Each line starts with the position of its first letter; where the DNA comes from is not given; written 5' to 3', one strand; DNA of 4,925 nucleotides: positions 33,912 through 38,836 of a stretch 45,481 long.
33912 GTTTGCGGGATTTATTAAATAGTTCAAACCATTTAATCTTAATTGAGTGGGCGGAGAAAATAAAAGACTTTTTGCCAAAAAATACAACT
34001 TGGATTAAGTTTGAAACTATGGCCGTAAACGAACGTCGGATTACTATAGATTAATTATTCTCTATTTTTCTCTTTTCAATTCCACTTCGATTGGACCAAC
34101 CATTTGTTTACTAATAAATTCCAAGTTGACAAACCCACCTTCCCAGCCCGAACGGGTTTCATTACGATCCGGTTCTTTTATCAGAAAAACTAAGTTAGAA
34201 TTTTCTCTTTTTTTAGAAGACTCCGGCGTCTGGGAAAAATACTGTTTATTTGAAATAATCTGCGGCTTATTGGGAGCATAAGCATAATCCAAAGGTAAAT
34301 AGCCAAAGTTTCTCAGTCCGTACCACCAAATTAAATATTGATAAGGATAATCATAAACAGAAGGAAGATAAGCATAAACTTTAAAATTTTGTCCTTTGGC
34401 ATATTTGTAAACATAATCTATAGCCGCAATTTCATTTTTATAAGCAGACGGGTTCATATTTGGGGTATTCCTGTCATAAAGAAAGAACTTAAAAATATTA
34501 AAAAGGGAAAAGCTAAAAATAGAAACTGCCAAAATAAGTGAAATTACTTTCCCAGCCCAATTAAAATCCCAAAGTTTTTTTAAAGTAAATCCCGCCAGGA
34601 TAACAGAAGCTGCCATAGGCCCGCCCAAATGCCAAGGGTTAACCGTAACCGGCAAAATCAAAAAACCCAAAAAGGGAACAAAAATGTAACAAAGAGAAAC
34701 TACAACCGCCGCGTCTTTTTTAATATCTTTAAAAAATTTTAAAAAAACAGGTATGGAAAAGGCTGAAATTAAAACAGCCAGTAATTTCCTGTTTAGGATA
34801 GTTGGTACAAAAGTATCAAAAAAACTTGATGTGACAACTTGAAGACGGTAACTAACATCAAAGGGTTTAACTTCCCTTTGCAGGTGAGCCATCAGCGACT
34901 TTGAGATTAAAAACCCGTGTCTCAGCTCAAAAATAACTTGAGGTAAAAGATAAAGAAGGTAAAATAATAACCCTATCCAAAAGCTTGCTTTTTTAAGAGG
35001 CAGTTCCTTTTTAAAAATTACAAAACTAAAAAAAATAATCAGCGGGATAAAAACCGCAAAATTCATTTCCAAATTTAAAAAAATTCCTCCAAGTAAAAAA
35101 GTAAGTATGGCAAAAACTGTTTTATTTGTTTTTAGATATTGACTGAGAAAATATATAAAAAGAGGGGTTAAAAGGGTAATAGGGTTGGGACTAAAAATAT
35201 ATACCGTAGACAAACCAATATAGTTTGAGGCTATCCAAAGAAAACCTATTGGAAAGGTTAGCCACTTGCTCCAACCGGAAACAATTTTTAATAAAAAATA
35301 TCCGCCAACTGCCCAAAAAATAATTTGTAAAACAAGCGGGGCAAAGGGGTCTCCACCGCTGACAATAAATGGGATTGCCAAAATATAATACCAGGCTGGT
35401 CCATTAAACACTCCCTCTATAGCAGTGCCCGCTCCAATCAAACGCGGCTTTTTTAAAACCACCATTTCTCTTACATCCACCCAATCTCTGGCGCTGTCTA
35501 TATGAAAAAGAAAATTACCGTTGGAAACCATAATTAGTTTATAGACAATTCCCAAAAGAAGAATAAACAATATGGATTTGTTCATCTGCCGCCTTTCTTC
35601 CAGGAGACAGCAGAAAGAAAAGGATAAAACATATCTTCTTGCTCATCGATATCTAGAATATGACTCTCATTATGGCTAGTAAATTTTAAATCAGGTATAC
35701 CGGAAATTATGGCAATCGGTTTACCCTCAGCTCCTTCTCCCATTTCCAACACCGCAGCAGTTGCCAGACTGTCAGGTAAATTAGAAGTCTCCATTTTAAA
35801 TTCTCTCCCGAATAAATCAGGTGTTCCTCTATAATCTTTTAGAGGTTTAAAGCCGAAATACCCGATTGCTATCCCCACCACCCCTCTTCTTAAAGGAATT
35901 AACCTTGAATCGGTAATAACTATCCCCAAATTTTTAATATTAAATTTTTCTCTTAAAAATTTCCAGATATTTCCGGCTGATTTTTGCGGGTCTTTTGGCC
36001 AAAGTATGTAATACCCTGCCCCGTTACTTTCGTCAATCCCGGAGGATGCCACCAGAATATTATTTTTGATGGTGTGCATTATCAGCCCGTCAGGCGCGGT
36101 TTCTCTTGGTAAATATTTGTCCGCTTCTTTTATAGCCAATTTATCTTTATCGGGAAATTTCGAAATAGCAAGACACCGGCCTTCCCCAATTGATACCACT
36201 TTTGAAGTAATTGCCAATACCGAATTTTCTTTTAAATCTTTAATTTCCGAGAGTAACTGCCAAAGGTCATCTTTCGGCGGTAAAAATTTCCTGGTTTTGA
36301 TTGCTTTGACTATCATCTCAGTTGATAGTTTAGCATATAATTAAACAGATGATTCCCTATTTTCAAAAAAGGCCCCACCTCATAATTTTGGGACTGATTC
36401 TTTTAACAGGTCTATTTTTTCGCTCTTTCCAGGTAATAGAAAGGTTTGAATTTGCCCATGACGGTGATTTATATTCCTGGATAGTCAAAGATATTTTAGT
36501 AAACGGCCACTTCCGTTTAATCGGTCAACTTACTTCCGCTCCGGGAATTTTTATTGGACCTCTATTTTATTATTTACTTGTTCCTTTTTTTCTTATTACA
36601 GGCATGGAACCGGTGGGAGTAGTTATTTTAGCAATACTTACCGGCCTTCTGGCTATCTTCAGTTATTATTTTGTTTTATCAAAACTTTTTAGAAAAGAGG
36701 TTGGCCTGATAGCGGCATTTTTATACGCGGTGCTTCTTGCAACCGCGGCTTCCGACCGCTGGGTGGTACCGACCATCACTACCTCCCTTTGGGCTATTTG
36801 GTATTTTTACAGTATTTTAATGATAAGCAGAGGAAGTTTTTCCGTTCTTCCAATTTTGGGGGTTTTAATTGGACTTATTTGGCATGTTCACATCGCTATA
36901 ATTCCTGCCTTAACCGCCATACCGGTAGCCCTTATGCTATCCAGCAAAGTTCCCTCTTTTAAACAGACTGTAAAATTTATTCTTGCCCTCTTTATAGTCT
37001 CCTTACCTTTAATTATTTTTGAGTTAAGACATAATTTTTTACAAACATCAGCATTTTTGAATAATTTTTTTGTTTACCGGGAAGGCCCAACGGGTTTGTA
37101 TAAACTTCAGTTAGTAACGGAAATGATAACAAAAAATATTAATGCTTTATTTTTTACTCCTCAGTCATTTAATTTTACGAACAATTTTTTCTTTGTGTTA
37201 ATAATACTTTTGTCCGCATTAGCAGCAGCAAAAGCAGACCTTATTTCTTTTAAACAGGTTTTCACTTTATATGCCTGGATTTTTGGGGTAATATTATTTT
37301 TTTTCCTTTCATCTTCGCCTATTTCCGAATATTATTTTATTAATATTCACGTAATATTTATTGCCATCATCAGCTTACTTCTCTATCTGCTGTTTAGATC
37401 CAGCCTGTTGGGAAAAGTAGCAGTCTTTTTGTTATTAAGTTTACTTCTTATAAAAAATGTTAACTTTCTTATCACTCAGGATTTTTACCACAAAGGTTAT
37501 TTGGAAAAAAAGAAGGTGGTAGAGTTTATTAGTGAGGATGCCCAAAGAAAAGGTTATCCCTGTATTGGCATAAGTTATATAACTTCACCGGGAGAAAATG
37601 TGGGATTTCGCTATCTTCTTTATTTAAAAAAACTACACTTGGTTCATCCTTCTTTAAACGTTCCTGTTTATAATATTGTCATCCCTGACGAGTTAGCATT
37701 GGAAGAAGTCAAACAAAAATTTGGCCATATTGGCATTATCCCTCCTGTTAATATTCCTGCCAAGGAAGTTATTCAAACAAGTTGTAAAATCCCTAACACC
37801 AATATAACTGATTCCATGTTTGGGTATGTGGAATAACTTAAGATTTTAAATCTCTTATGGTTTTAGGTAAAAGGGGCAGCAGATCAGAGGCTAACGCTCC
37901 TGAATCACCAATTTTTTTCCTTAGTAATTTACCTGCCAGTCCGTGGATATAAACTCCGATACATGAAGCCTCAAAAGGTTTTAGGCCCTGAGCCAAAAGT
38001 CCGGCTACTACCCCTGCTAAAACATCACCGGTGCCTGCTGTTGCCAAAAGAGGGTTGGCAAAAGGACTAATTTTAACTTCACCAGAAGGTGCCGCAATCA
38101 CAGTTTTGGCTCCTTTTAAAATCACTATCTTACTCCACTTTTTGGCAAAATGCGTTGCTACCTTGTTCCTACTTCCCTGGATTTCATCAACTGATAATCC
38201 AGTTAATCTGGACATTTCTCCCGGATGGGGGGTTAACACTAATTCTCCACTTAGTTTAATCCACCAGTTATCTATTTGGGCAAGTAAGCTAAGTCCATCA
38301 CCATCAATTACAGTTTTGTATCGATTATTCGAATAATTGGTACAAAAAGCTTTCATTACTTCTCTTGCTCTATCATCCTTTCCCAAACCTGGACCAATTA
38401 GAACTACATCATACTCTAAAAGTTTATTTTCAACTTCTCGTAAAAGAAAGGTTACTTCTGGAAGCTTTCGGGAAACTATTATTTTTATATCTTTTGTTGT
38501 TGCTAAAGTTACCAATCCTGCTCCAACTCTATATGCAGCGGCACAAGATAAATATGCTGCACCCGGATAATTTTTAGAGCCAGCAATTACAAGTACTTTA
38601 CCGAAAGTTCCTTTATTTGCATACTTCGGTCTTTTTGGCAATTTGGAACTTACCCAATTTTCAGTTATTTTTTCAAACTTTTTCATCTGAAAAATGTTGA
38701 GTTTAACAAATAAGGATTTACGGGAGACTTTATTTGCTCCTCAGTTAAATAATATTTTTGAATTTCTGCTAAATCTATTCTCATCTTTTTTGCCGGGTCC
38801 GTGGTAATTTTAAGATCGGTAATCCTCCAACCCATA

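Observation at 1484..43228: Exceptional density of GT-C-like membrane glycosyltransferases: an extracytoplasmic glycosylation supercluster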

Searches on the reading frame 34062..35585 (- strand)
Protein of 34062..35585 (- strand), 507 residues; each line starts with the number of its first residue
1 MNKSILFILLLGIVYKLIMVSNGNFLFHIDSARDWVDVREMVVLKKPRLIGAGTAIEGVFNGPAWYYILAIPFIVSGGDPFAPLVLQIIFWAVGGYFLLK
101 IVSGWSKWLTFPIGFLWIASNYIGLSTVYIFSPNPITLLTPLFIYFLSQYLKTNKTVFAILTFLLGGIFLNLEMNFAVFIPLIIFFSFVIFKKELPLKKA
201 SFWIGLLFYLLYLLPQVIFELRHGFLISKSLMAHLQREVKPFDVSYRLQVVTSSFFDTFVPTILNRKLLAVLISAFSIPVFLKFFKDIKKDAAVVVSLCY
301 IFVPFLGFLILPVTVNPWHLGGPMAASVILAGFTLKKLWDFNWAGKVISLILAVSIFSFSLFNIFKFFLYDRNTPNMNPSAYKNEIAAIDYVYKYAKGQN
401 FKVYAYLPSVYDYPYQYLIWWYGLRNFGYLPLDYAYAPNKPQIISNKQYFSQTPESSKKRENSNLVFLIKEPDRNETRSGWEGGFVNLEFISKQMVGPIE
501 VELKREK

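Call 4: search_protein_families(library=pfam, proteins=[window:34062-35585:-], max_evalue=0.01)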
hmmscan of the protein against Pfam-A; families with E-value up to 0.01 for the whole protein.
window:34062-35585:- (507 aa): 0 families

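Call 9: search_protein_families(library=ncbifam, proteins=[window:34062-35585:-], max_evalue=1)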
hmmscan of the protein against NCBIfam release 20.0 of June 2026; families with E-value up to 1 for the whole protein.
window:34062-35585:- (507 aa): 0 families

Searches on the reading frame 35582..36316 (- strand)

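Call 5: search_protein_families(library=pfam, proteins=[window:35582-36316:-], max_evalue=0.01)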
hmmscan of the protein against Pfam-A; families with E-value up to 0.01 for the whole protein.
window:35582-36316:- (244 aa): 1 family
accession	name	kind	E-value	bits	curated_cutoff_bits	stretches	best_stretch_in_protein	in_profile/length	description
PF01996.21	F420_ligase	-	2e-34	119.5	25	1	14-206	9-218/218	F420-0:Gamma-glutamyl ligase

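Call 31: search_protein_families(library=ncbifam, proteins=[window:35582-36316:-], max_evalue=0.00001)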
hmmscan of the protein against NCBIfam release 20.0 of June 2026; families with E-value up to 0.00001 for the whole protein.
window:35582-36316:- (244 aa): 4 families
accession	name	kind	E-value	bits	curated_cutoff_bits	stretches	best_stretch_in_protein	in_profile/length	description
TIGR04132.1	intra_fol_E_lig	hypoth_equivalog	1.7e-72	243.7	350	1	1-241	1-241/241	putative folate metabolism gamma-glutamate ligase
TIGR01916.1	F420_cofE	equivalog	2.5e-37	128.6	180.65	1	15-230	15-243/244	coenzyme F420-0:L-glutamate ligase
NF009809.0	PRK13293.1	equivalog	1.8e-36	125.8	274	1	13-232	15-245/253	coenzyme F420-0:L-glutamate ligase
NF009810.0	PRK13294.1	equivalog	4.6e-29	101.6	304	1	14-230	26-242/449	coenzyme F420-0:L-glutamate ligase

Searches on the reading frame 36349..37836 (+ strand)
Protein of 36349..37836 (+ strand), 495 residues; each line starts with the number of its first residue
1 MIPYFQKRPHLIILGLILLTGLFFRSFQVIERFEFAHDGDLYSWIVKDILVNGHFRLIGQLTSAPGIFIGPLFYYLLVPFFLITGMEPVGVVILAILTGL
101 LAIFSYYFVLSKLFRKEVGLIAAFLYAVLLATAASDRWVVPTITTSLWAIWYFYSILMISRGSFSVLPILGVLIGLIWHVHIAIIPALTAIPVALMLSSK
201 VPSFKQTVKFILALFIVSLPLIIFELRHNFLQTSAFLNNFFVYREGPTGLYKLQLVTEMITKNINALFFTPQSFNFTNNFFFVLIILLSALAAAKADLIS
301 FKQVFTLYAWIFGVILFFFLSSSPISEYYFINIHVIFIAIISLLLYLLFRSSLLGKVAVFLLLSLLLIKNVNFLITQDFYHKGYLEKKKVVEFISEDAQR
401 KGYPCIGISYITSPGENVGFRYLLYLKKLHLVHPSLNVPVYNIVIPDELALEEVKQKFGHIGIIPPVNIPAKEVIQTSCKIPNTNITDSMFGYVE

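Call 5: search_protein_families(library=pfam, proteins=[window:36349-37836:+], max_evalue=0.01)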
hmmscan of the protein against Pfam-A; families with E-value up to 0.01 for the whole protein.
window:36349-37836:+ (495 aa): 1 family
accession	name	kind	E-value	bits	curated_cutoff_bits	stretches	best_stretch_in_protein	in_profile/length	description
PF13231.12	PMT_2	-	8.8e-07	29.7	26.1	1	71-217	4-151/160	Dolichyl-phosphate-mannose-protein mannosyltransferase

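Call 9: search_protein_families(library=ncbifam, proteins=[window:36349-37836:+], max_evalue=1)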
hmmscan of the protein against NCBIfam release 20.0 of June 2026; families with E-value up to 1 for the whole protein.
window:36349-37836:+ (495 aa): 0 families

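Call 51: search_solved_structures(query=A5, max_evalue=1)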
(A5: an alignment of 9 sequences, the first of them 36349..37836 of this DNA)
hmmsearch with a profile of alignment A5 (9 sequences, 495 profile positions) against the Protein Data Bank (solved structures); distinct sequences matched with E-value up to 1: 0.

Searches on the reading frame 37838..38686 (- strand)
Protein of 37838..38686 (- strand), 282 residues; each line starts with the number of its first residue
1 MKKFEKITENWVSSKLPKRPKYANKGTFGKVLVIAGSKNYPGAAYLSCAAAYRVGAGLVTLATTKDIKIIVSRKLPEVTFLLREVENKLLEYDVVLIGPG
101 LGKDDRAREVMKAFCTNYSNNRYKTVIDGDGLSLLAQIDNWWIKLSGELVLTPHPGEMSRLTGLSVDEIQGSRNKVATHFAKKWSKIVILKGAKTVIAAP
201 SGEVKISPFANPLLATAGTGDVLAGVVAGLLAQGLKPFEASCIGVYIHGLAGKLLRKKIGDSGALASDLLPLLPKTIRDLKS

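Call 5: search_protein_families(library=pfam, proteins=[window:37838-38686:-], max_evalue=0.01)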
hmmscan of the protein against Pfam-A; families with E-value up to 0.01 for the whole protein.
window:37838-38686:- (282 aa): 4 families
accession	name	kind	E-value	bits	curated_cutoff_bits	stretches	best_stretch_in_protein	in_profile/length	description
PF01256.23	Carb_kinase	-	9.7e-61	205.7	27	1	31-270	1-237/242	NAD(P)H-hydrate dehydratase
PF08543.17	Phos_pyr_kin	-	2.8e-05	24.1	27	1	149-240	121-220/246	Phosphomethylpyrimidine kinase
PF02110.20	HK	-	0.00084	19.2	27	1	166-271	131-239/247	Hydroxyethylthiazole kinase family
PF00294.29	PfkB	-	0.0064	16.3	25.8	1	151-236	187-274/302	pfkB family carbohydrate kinase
